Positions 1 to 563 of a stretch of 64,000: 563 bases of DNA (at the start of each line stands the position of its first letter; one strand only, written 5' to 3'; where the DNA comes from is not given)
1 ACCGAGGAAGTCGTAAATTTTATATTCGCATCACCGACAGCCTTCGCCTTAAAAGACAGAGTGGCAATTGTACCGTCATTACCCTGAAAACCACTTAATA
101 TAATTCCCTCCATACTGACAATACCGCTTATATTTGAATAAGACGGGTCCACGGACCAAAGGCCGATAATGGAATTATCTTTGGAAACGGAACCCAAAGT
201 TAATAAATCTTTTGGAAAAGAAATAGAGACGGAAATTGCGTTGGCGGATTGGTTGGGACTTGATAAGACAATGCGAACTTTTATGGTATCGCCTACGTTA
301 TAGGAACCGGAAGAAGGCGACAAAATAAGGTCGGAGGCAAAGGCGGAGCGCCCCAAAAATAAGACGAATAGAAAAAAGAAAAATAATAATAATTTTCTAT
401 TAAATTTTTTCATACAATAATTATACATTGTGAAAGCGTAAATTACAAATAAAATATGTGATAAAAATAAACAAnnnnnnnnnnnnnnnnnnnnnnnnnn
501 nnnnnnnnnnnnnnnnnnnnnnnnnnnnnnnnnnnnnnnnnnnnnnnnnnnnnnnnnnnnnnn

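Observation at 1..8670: Surface-assembly neighbourhood: cohesin-like gene, dockerin-bearing protein, collagen-like fibre and LTD protein, all on one strand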

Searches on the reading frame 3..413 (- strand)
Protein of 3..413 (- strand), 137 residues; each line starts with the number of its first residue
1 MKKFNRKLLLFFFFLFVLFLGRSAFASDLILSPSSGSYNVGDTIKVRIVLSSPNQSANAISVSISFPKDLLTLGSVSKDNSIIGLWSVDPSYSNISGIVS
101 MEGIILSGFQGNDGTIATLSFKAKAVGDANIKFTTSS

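Call 7: search_protein_families(library=pfam, proteins=[window:3-413:-], max_evalue=0.01)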
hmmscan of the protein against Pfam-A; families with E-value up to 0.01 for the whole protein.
window:3-413:- (137 aa): 1 family
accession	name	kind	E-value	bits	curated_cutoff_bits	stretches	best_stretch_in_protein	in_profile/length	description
PF00963.24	Cohesin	-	1.9e-06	28.6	24.1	1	37-131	10-112/139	Cohesin domain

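Call 8: search_protein_families(library=ncbifam, proteins=[window:3-413:-], max_evalue=0.01)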
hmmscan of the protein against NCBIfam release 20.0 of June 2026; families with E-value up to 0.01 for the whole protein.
window:3-413:- (137 aa): 0 families

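Call 23: find_homologous_proteins(query=window:3-413:-)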
Query window:3-413:- (137 aa): 2 proteins with E <= 0.001 among 101 candidates.
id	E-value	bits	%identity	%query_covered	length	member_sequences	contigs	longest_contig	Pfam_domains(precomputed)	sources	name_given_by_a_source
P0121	3.6e-47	177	67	82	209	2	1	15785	-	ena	-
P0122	8.1e-29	118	60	71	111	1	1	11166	-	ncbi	-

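Call 25: find_homologous_proteins(query=A1, max_evalue=0.00001)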
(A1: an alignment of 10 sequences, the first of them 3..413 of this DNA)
Query A1 (10 sequences) (137 aa, profile of the alignment): 341 proteins with E <= 0.00001 among 8000 candidates; the best 120 are listed.
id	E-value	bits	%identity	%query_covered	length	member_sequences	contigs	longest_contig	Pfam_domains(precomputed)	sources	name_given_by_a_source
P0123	1.9e-125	437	51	88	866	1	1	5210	PF00963.25,PF19077.7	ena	-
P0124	7.2e-123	428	47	88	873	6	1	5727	PF19077.7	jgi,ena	-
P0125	1.2e-119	417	46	88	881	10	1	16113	PF00963.25,PF19077.7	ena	-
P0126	3.4e-100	354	63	99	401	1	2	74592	-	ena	-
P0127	9.8e-100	352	-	-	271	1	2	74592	PF00963.25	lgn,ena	-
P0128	1.4e-99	352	28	88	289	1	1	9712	-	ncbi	-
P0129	1.2e-98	348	35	99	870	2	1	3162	PF00963.25,PF19077.7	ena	-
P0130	4.7e-96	340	66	99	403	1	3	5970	-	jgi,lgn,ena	jgi:hypothetical protein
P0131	1.5e-94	335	37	98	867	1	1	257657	PF19077.7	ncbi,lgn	-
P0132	8.7e-94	332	61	99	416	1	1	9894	-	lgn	-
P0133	1.3e-92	329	72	73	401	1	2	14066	-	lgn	-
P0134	3.7e-91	324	64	99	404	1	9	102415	-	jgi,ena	-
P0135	1.2e-90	322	66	85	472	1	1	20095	-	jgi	jgi:hypothetical protein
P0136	3.6e-90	321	67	83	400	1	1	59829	-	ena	-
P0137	2.2e-89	318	67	83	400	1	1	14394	-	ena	-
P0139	2.2e-88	315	-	-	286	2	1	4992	PF00963.25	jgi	jgi:hypothetical protein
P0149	1.1e-83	299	60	99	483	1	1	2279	-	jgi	jgi:hypothetical protein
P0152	4.1e-83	297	27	96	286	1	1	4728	PF00963.25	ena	-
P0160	3.8e-81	291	100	100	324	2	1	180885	PF00963.25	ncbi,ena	-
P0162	1.5e-80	289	22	85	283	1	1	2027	PF00963.25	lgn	-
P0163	1.6e-80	289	28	96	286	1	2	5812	PF00963.25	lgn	-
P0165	2.3e-79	285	26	94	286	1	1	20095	PF00963.25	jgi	jgi:hypothetical protein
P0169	1.4e-78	283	24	80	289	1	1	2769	PF00963.25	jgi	-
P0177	1.2e-77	279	29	92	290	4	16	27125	PF00963.25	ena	-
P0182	4.4e-76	274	23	100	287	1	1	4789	PF00963.25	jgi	-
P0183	4.4e-76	274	24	88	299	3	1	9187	PF00963.25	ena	-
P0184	8.3e-76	273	26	80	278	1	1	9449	PF00963.25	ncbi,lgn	-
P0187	3.7e-75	271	45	74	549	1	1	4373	PF00963.25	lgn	-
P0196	1.2e-73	266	28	87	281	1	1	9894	PF00963.25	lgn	-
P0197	1.5e-73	266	32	97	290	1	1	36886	-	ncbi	-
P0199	5.5e-73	264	28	96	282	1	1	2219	PF00963.25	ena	-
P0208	5.9e-71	257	25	77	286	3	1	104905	PF00963.25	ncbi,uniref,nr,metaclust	ncbi:hypothetical protein A2917_01640 [Candidatus Nomurabacteria bacterium RIFCSPLOWO2_01_FULL_42_17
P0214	2.8e-70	255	25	76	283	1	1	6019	PF00963.25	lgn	-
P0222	8.2e-69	250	64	98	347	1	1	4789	PF00963.25,PF15102.11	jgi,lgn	-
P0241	1.4e-66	243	35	94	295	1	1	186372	-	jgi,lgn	jgi:hypothetical protein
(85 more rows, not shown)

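Call 26: find_encoding_contigs(protein=P0160, flank=10000, max_places=3)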
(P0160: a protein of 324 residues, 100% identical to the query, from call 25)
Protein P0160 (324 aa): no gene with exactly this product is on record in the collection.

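Call 28: list_cluster_members(proteins=[P0160])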
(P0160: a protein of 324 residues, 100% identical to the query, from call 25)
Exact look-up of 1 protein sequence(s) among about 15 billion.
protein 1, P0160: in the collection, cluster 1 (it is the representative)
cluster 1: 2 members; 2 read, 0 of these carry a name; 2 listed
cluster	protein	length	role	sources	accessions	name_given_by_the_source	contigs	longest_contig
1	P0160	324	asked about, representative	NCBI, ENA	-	-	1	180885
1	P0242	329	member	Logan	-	-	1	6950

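Call 34: find_encoding_contigs(protein=P0242, flank=10000, max_places=3)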
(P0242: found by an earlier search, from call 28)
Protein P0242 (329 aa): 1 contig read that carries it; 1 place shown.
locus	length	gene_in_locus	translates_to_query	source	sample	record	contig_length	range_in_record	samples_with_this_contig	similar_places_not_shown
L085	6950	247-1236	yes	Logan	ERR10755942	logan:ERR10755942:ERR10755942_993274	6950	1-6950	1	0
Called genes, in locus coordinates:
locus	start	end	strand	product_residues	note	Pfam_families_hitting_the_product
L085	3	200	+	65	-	?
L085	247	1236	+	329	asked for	PF00963:Cohesin (weak)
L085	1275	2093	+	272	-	PF01926:MMR_HSR1, PF02421:FeoB_N (weak), PF06071:YchF-GTPase_C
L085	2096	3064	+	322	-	PF10672:Methyltrans_SAM (weak), PF03602:Cons_hypoth95 (faint)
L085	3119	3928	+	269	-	PF01551:Peptidase_M23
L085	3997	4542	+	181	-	-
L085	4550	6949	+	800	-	?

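Call 38: search_solved_structures(query=A3, max_evalue=1, show_alignments=1)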
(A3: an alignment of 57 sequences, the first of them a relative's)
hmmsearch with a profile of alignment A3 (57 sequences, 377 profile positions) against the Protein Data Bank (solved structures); distinct sequences matched with E-value up to 1: 14.
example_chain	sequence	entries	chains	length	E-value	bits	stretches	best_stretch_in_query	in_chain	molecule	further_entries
7urp_A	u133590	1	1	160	0.00089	21.7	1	35-76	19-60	Ribonucleases G and E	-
5g5d_A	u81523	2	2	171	0.012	18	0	26-73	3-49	CELLULOSOME ANCHORING PROTEIN COHESIN REGION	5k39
5aoz_A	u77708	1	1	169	0.025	17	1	21-79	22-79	PUTATIVE CELLULOSOMAL SCAFFOLDIN PROTEIN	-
9rwu_A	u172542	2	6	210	0.038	16.4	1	118-160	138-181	Pilus assembly protein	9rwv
5m2o_A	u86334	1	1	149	0.047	16.1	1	26-79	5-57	Putative cellulosomal scaffoldin protein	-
6tqd_A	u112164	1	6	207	0.06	15.7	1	217-275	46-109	Intimin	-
4nqq_A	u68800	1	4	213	0.12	14.7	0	223-263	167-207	Cadherin-3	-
4jgu_A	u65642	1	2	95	0.2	14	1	187-266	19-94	ColH protein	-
9yxv_D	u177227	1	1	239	0.88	11.9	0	2-48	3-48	sfFab18 light chain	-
7lo7_L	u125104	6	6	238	0.9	11.8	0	2-48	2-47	Fab25 Light Chain | Fab36 Light Chain | NabFab LC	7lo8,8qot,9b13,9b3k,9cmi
4iof_D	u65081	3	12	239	0.91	11.8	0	2-48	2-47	Fab-bound IDE, light chain | IDE-bound Fab light chain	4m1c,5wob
9yfu_C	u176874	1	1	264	0.93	11.8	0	2-48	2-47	Fab24 BAK5 light chain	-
6ww5_F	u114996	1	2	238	0.95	11.8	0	2-48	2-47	Fab84 Light Chain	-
9ihc_L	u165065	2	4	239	0.98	11.7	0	2-48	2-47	COP-2 antibody light chain | COP-2 Light chain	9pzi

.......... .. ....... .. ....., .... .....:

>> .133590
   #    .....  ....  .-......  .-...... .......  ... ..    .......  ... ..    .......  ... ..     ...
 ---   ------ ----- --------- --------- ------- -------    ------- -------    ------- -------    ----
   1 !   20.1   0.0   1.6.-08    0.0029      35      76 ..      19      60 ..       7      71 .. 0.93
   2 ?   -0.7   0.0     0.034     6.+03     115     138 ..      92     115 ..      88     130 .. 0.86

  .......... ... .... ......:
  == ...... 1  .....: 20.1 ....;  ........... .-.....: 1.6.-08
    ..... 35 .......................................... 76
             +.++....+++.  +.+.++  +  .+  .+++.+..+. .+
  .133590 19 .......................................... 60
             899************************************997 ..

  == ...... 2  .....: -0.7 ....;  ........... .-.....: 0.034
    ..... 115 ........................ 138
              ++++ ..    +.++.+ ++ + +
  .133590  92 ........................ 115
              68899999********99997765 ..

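Call 45: predict_structure(alignment_id=A3)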
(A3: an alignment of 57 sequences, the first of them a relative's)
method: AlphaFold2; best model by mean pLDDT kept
length: 324 residues; sequences in the alignment: 57
mean_pLDDT: 85.5   pTM: 0.56
mean pLDDT of the five models: 85.5, 84.4, 83.8, 83.2, 83.2
residues with pLDDT >= 90: 194; 70-90: 76; 50-70: 22; < 50: 32
segments of 3 or more residues with pLDDT < 50: 182-199, 202-211
pLDDT, mean of each block of 10 residues (from residue 1): 73 84 78 98 98 96 98 98 97 98 97 98 98 98 94 98 86 61 47 44 46 59 81 92 94 94 92 87 83 85 92 92 82
secondary structure, 60 per line:
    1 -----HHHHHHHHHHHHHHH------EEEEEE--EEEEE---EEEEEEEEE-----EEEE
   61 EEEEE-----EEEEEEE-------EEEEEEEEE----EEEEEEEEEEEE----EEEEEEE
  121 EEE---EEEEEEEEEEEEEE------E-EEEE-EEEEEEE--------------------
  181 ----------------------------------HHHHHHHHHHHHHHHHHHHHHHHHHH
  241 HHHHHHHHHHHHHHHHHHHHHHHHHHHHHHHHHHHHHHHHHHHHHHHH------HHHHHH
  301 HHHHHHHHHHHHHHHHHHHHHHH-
elements in order: H6-20 E27-32 E35-39 E43-51 E57-65 E71-77 E85-93 E98-109 E114-123 E127-140 E149-152 E154-160 H215-288 H295-323

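Call 48: fold_search(model_id=the predicted structure, library=pdb)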
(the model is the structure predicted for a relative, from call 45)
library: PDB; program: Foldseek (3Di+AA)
matches with E <= 10: 1997; with E <= 0.001: 61
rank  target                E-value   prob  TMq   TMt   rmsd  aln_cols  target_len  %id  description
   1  6kgf_C                7.3e-10  1.00  0.36  0.73   2.6       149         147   19  Crystal structure of CaDoc0917(R16D)-CaCohA2 complex at pH 8.2 (released 2020-07-08)
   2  6kge_A                9.1e-10  1.00  0.35  0.75   2.9       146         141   18  Crystal structure of CaDoc0917(R16D)-CaCohA2 complex at pH 5.5 (released 2020-07-08)
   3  4dh2_A                1.1e-09  1.00  0.37  0.73   2.5       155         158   14  Crystal structure of Coh-OlpC(Cthe_0452)-Doc435(Cthe_0435) complex: A novel type I Cohesin-Dockerin complex from Clost (released 2012-11-28)
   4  4dh2_C                1.1e-09  1.00  0.37  0.72   2.6       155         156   15  Crystal structure of Coh-OlpC(Cthe_0452)-Doc435(Cthe_0435) complex: A novel type I Cohesin-Dockerin complex from Clost (released 2012-11-28)
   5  6kgf_A                1.5e-09  1.00  0.35  0.73   2.9       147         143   18  Crystal structure of CaDoc0917(R16D)-CaCohA2 complex at pH 8.2 (released 2020-07-08)
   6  6kgc_A                1.6e-09  1.00  0.35  0.74   2.6       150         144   19  Crystal structure of CaDoc0917(R49D)-CaCohA2 complex at pH 5.4 (released 2020-07-08)
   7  1g1k_A                4.6e-09  1.00  0.35  0.75   2.6       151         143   19  COHESIN MODULE FROM THE CELLULOSOME OF CLOSTRIDIUM CELLULOLYTICUM (released 2000-11-22)
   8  6kg8_MODEL_1_A        5.4e-09  1.00  0.35  0.68   3.1       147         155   18  Solution structure of CaCohA2 from Clostridium acetobutylicum (released 2020-07-08)
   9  6kgd_A                6.1e-09  1.00  0.34  0.71   2.7       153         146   19  Crystal structure of CaDoc0917(R49D)-CaCohA2 complex at pH 8.0 (released 2020-07-08)
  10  2vn6_A                8.0e-09  1.00  0.33  0.65   3.3       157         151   20  The Clostridium cellulolyticum dockerin displays a dual binding mode for its cohesin partner (released 2008-05-13)
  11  2vn5_C                9.0e-09  1.00  0.33  0.67   3.4       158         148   18  The Clostridium cellulolyticum dockerin displays a dual binding mode for its cohesin partner (released 2008-05-20)
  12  4uyq_A                1.4e-08  1.00  0.31  0.65   4.2       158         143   18  High resolution structure of the third cohesin ScaC in complex with the ScaB dockerin with a mutation in the C-termina (released 2015-04-15)
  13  2vn5_A                2.2e-08  1.00  0.33  0.71   3.1       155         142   19  The Clostridium cellulolyticum dockerin displays a dual binding mode for its cohesin partner (released 2008-05-20)
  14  4fl4_L                2.5e-08  1.00  0.36  0.38   3.2       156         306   16  Scaffoldin conformation and dynamics revealed by a ternary complex from the Clostridium thermocellum cellulosome (released 2012-06-27)
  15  4uyp_C                2.6e-08  1.00  0.35  0.72   2.7       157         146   20  High resolution structure of the third cohesin ScaC in complex with the ScaB dockerin with a mutation in the N-termina (released 2015-04-15)
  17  2xdh                  4.1e-08  1.00  0.35  0.77   2.7       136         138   15  Non-cellulosomal cohesin from the hyperthermophilic archaeon Archaeoglobus fulgidus (released 2010-05-26)
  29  9ifr                  3.0e-06  1.00  0.31  0.73   3.5       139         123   14  CLIPPER domain from the Gram-negative fibrillar adhesin "B9T28_05395 (released 2025-11-26)
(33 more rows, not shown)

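Call 55: search_protein_families(library=phrogs, proteins=[P0160], max_evalue=0.01)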
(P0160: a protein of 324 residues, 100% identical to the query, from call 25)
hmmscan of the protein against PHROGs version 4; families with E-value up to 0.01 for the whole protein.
P0160 (324 aa): 0 families

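Call 57: search_protein_families(library=pfam, proteins=[P0160], max_evalue=0.05)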
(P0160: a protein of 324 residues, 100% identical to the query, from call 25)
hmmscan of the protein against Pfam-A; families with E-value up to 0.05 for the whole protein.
P0160 (324 aa): 3 families
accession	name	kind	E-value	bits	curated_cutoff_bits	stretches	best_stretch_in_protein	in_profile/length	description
PF00963.24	Cohesin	-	1.7e-06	28.7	24.1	1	37-142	10-123/139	Cohesin domain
PF12420.13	DUF3671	-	0.021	14.7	34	1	7-258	158-222/223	Fam-L, Fam-M like protein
PF04956.18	TrbC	-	0.039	14.6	27.9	0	211-249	35-74/98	TrbC/VIRB2 pilin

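Call 76: search_protein_families(library=pfam, proteins=[L085:1275-2090:+, L085:2096-3061:+, L085:3119-3925:+, L085:3997-4539:+, L085:4550-6949:+], max_evalue=0.001)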
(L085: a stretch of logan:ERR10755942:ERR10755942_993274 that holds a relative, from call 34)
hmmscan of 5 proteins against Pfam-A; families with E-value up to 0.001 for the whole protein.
L085:1275-2090:+ (272 aa): 3 families
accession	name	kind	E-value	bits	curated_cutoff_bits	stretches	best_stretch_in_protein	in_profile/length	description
PF06071.19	YchF-GTPase_C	-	1.3e-32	112.1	27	1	190-271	1-82/84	Protein of unknown function (DUF933)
PF01926.29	MMR_HSR1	-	3.9e-22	78.9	21.9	1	5-146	2-112/113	50S ribosome-binding GTPase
PF02421.24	FeoB_N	-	1.2e-07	31.9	27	1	5-45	3-43/156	Ferrous iron transport protein B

L085:2096-3061:+ (322 aa): 3 families
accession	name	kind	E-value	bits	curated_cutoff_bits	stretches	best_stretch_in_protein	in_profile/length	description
PF10672.15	Methyltrans_SAM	-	4.4e-10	39.7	27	1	152-271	125-241/286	S-adenosylmethionine-dependent methyltransferase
PF03602.21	Cons_hypoth95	-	1.9e-05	24.8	24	1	149-231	40-122/182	Conserved hypothetical protein 95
PF13847.12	Methyltransf_31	-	0.00078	19.6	27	0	168-271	24-113/145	Methyltransferase domain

L085:3119-3925:+ (269 aa): 1 family
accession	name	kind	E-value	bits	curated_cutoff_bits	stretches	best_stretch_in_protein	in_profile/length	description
PF01551.29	Peptidase_M23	-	1.5e-25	89.6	28.7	1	165-261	2-96/96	Peptidase family M23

L085:3997-4539:+ (181 aa): 0 families

L085:4550-6949:+ (800 aa): 5 families
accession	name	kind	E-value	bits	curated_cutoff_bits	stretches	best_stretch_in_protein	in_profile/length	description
PF13603.12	tRNA-synt_1_2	-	3.9e-63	212.7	25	1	219-380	1-153/185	Leucyl-tRNA synthetase, editing domain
PF00133.28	tRNA-synt_1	-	8.9e-49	166.8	22.7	2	13-223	2-226/414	tRNA synthetases class I (I, L, M and V)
PF09334.17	tRNA-synt_1g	-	2.9e-29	102.4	20.1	2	39-185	7-149/391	tRNA synthetases class I (M)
PF00293.34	NUDIX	-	6.1e-10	39.7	21.1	1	393-503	14-124/134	NUDIX domain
PF01406.26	tRNA-synt_1e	-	3.1e-07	30.5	27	0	716-762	249-294/301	tRNA synthetases class I (C) catalytic domain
